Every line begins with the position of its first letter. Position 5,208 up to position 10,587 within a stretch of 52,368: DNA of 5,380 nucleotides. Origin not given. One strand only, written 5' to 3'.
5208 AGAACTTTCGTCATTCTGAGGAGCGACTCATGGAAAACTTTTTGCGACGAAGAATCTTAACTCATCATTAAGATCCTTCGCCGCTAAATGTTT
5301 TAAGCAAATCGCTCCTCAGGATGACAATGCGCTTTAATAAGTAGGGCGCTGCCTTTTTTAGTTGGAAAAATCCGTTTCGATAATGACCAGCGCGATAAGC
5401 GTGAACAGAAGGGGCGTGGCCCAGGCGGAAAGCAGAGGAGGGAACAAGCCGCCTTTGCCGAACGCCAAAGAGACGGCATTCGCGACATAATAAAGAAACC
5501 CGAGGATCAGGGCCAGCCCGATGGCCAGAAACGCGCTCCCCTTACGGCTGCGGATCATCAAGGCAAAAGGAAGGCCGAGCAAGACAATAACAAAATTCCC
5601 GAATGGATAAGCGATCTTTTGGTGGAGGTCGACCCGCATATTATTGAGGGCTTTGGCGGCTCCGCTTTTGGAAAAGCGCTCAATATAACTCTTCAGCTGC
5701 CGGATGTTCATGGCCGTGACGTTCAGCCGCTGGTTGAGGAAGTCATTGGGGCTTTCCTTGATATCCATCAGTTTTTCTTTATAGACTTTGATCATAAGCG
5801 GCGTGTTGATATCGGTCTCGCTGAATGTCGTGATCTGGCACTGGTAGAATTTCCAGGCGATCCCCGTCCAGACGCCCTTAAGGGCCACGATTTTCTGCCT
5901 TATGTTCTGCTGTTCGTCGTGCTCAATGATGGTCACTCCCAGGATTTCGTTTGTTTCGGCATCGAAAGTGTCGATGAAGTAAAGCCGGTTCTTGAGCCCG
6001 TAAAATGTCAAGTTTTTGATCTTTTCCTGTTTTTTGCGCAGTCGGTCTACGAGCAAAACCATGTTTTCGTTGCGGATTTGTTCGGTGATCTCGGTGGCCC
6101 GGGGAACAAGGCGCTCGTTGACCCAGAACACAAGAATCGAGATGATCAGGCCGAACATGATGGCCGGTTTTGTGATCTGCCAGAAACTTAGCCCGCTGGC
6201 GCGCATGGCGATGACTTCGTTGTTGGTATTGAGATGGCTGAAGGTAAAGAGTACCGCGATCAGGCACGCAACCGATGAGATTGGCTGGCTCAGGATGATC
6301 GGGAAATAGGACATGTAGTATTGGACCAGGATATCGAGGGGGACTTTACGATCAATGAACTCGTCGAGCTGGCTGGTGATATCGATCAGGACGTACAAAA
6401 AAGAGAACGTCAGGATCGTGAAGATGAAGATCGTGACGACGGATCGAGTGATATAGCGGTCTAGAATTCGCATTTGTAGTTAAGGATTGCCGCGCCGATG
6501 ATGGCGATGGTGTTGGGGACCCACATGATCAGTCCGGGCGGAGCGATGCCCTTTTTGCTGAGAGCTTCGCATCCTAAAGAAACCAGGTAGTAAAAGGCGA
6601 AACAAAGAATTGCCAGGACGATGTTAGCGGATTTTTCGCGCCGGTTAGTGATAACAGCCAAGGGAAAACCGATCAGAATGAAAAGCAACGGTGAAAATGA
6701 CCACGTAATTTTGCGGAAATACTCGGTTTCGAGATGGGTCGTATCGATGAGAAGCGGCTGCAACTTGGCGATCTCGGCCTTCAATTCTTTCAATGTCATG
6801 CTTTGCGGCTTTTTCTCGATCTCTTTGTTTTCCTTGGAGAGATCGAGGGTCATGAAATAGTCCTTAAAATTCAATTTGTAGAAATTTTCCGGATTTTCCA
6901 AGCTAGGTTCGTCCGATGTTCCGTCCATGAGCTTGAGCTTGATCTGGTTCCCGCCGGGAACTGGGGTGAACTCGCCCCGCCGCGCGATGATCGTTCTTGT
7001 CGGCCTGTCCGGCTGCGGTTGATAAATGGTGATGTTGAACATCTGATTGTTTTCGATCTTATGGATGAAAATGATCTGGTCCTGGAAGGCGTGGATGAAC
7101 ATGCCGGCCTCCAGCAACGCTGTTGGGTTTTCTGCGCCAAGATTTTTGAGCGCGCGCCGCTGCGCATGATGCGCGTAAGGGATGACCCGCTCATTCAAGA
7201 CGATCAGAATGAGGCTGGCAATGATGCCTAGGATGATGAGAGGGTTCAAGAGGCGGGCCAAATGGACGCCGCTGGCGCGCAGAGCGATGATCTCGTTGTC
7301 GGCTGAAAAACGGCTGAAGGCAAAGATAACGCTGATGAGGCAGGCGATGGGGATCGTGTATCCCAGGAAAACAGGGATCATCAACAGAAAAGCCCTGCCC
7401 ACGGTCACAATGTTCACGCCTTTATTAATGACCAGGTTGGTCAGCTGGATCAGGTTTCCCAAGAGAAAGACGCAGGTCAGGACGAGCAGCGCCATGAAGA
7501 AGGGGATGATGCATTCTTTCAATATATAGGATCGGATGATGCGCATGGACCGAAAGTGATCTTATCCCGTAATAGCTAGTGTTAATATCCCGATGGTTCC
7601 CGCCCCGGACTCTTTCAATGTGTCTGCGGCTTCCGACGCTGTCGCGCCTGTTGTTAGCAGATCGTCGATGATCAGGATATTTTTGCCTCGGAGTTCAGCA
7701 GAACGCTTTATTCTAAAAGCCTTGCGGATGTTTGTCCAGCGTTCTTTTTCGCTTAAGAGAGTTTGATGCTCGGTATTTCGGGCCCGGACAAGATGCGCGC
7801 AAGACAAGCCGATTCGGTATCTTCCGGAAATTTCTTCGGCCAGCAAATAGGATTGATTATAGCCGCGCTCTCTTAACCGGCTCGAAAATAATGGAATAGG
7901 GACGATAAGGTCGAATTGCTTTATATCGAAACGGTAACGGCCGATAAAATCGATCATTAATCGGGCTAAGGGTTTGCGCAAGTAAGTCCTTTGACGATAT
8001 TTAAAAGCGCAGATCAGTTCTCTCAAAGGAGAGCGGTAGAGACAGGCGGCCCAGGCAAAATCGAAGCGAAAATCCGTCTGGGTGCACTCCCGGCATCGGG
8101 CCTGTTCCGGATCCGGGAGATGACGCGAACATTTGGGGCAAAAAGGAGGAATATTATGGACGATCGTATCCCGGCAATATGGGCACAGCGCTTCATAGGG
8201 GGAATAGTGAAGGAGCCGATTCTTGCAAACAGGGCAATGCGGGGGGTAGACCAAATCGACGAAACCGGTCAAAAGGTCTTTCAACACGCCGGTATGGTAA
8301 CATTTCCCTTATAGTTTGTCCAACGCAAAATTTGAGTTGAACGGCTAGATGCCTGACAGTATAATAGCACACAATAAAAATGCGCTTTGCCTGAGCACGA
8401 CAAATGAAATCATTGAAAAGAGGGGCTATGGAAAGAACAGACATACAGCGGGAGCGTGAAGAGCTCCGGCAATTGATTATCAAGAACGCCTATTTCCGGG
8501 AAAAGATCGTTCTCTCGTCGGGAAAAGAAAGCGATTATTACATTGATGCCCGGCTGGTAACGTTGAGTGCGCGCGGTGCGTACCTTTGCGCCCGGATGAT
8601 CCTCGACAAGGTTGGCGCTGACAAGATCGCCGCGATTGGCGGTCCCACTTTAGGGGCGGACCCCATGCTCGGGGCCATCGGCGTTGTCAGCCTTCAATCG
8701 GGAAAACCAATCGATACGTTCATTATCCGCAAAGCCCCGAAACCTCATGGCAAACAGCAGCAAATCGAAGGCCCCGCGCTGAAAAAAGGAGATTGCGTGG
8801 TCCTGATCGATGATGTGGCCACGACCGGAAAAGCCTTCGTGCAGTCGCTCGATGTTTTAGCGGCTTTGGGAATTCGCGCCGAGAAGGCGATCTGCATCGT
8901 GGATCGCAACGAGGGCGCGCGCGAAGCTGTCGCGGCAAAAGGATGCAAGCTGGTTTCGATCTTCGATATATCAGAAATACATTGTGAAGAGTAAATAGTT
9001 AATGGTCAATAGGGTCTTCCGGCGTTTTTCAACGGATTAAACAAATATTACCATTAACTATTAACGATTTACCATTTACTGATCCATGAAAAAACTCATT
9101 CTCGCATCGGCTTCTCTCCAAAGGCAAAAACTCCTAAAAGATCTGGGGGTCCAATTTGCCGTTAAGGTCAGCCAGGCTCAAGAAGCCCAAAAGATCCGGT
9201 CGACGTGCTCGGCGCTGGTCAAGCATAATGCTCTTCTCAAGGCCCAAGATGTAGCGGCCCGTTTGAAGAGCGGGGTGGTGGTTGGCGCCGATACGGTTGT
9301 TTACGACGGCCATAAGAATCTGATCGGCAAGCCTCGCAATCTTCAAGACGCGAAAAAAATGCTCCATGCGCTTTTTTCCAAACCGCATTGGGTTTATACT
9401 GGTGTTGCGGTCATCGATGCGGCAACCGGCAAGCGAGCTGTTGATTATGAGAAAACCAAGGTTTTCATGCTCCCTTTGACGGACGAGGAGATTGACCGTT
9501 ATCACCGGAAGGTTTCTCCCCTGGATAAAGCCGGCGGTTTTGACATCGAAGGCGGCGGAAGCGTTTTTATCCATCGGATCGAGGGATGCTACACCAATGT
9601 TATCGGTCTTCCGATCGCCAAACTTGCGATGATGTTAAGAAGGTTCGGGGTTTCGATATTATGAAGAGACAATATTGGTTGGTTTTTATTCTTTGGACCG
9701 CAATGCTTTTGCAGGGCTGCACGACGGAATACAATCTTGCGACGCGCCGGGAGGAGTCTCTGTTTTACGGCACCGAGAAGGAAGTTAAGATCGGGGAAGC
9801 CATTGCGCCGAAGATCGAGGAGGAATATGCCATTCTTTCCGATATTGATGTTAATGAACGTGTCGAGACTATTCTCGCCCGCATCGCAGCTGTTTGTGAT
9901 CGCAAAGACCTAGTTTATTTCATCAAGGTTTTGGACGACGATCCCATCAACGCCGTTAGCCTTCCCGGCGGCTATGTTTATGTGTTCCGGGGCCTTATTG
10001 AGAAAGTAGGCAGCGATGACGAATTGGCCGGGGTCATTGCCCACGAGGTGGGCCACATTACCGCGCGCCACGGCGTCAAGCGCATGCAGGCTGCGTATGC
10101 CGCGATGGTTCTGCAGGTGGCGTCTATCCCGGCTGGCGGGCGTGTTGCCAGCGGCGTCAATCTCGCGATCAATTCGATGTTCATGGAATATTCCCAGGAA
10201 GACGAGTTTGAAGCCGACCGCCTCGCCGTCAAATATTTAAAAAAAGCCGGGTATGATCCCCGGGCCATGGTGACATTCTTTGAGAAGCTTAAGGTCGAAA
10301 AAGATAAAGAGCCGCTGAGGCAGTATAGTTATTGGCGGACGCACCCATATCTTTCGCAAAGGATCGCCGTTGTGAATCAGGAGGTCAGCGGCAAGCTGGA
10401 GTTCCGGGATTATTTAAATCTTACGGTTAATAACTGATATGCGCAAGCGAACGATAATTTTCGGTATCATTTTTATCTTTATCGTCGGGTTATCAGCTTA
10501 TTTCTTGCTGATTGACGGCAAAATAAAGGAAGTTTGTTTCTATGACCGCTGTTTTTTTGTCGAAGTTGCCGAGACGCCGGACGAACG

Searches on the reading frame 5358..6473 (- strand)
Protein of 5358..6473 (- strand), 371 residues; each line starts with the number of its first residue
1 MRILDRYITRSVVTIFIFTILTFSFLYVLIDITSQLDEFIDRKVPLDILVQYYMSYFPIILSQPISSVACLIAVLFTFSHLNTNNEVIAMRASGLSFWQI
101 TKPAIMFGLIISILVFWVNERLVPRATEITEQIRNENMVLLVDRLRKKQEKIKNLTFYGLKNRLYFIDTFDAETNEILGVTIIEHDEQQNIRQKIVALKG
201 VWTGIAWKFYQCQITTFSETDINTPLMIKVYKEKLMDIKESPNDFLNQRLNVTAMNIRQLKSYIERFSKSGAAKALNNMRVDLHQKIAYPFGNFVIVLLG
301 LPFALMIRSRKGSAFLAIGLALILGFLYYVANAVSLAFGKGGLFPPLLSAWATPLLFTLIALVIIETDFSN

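Call 63: search_protein_families(library=pfam, proteins=[window:5358-6473:-], max_evalue=0.00001)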
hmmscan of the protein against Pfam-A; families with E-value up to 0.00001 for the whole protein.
window:5358-6473:- (371 aa): 1 family
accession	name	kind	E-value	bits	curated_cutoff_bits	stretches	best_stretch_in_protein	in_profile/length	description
PF03739.19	LptF_LptG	-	2e-76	257.8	27.9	1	6-365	1-351/353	Lipopolysaccharide export system permease LptF/LptG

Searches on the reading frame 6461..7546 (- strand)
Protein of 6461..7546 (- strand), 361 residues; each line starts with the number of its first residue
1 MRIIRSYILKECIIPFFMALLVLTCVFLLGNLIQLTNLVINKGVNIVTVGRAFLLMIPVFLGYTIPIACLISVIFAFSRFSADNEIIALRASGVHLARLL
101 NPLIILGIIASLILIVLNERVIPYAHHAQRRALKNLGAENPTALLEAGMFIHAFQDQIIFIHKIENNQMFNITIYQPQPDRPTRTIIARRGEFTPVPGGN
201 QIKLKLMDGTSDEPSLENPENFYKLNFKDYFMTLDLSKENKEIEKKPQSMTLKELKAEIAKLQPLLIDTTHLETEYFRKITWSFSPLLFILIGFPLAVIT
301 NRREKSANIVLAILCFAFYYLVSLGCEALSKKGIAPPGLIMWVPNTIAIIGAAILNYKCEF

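Call 63: search_protein_families(library=pfam, proteins=[window:6461-7546:-], max_evalue=0.00001)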
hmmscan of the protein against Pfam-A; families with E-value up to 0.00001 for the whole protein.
window:6461-7546:- (361 aa): 1 family
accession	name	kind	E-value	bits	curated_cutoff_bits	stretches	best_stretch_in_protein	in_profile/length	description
PF03739.19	LptF_LptG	-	3.1e-82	276.9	27.9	1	7-355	2-350/353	Lipopolysaccharide export system permease LptF/LptG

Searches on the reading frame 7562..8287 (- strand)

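Call 63: search_protein_families(library=pfam, proteins=[window:7562-8287:-], max_evalue=0.00001)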
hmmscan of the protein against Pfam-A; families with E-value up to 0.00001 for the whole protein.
window:7562-8287:- (241 aa): 2 families
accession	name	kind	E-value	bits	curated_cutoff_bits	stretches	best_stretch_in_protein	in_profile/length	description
PF18912.6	DZR_2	-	3.8e-10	39.9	27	1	10-68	2-55/56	Double zinc ribbon domain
PF00156.33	Pribosyltran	-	1.1e-07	31.7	26.3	1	180-238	71-124/158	Phosphoribosyl transferase domain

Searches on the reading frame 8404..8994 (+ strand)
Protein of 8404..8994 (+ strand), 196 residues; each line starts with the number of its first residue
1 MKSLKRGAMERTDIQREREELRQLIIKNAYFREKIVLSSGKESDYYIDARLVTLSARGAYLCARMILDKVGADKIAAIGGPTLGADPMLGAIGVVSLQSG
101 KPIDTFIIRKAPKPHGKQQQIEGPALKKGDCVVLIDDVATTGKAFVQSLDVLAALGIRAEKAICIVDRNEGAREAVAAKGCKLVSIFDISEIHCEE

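Call 63: search_protein_families(library=pfam, proteins=[window:8404-8994:+], max_evalue=0.00001)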
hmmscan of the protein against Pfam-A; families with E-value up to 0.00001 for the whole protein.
window:8404-8994:+ (196 aa): 1 family
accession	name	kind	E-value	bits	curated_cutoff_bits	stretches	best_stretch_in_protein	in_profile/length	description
PF00156.33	Pribosyltran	-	9.4e-06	25.5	26.3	0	116-177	69-135/158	Phosphoribosyl transferase domain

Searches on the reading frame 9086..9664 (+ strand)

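Call 63: search_protein_families(library=pfam, proteins=[window:9086-9664:+], max_evalue=0.00001)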
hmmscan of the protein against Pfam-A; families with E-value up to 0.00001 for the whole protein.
window:9086-9664:+ (192 aa): 1 family
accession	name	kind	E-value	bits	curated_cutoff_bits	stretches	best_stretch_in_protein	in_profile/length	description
PF02545.19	Maf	-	2e-52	178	27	1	3-187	1-187/187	Maf-like protein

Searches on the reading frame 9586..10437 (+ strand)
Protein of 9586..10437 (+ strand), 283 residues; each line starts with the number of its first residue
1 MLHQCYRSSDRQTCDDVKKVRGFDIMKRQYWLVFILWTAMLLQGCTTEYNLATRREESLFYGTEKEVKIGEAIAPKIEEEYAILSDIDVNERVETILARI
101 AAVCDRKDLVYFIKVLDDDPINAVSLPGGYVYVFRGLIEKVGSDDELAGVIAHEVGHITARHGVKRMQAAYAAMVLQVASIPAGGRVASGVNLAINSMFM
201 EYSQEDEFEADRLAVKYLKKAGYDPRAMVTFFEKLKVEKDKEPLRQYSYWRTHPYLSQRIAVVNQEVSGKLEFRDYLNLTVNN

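Call 63: search_protein_families(library=pfam, proteins=[window:9586-10437:+], max_evalue=0.00001)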
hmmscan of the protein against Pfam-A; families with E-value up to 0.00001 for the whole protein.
window:9586-10437:+ (283 aa): 1 family
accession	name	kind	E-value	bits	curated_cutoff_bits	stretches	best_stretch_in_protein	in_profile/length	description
PF01435.24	Peptidase_M48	-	6.3e-34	117.9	20.3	1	90-265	4-184/186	Peptidase family M48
